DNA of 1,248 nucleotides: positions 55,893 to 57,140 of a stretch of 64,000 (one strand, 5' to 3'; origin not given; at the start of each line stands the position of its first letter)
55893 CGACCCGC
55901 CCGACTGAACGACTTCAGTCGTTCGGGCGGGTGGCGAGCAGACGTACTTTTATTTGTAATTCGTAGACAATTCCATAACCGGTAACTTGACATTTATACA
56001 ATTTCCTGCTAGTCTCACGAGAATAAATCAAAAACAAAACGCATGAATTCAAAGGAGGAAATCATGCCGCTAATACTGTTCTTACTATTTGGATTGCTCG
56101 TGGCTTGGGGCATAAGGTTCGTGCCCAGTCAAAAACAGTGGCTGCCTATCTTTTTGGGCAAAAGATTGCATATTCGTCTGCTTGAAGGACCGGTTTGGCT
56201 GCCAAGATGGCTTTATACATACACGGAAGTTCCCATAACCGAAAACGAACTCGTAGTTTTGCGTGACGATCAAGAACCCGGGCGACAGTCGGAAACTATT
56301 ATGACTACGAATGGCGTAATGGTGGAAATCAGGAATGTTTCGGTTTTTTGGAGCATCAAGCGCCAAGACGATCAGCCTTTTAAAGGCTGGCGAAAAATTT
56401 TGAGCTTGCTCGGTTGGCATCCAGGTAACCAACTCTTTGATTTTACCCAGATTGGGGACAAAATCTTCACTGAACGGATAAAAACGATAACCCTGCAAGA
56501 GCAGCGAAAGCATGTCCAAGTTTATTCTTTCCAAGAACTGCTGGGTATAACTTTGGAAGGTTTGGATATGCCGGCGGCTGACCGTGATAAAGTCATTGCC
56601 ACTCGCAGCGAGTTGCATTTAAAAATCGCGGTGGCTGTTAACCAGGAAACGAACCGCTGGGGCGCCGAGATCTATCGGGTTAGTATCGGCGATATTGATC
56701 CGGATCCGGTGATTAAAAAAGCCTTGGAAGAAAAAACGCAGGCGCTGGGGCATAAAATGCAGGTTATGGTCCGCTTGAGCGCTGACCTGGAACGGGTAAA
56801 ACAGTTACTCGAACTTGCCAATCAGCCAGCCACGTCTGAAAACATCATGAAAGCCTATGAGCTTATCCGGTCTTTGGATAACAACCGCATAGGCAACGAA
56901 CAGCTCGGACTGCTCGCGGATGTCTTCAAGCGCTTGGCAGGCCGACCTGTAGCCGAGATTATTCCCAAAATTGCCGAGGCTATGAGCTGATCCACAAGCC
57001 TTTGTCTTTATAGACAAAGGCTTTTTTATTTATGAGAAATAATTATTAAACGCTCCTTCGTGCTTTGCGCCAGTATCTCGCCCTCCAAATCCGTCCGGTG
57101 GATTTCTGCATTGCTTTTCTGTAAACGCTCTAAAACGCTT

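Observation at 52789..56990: Uncharacterised three-gene envelope operon divergent from an SPFH gene, with a small palindromic GC-rich insertion in the shared promoter region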

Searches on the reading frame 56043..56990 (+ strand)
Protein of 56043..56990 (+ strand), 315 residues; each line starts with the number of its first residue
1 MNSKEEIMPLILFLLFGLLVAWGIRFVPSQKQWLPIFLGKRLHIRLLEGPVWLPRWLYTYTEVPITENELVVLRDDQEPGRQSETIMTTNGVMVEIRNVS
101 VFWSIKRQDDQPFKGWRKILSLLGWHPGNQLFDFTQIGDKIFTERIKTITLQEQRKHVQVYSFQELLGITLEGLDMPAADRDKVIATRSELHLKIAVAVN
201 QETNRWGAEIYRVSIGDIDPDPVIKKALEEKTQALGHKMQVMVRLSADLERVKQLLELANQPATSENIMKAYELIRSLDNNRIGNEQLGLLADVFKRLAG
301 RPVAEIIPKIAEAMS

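Call 10: search_protein_families(library=pfam, proteins=[window:56043-56990:+], max_evalue=1)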
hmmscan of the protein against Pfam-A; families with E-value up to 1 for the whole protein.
window:56043-56990:+ (315 aa): 1 family
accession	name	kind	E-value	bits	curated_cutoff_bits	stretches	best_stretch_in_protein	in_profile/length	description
PF01145.31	Band_7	-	5.7e-12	46.5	23.6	1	48-235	23-162/176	SPFH domain / Band 7 family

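Call 11: search_protein_families(library=ncbifam, proteins=[window:56043-56990:+], max_evalue=1)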
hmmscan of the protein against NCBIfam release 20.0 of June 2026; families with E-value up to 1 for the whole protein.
window:56043-56990:+ (315 aa): 0 families

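Call 12: search_protein_families(library=padloc, proteins=[window:56043-56990:+], max_evalue=1)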
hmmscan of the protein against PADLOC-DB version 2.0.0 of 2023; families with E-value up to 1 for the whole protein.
window:56043-56990:+ (315 aa): 0 families

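Call 13: search_protein_families(library=phrogs, proteins=[window:56043-56990:+], max_evalue=1)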
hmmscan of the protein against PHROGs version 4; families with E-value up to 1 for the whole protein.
window:56043-56990:+ (315 aa): 2 families
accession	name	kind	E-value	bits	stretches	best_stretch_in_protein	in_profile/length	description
phrog_200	-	other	0.0012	19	1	183-234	220-272/379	lipoprotein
phrog_13589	-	unknown function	0.4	9.5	1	138-193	55-109/1042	-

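Call 92: search_solved_structures(query=window:56064-56990:+, max_evalue=0.01)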
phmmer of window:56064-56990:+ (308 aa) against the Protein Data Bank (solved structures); distinct sequences matched with E-value up to 0.01: 1.
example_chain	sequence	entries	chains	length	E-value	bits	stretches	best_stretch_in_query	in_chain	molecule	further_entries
3bk6_A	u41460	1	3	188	0.009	18.4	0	163-252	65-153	PH stomatin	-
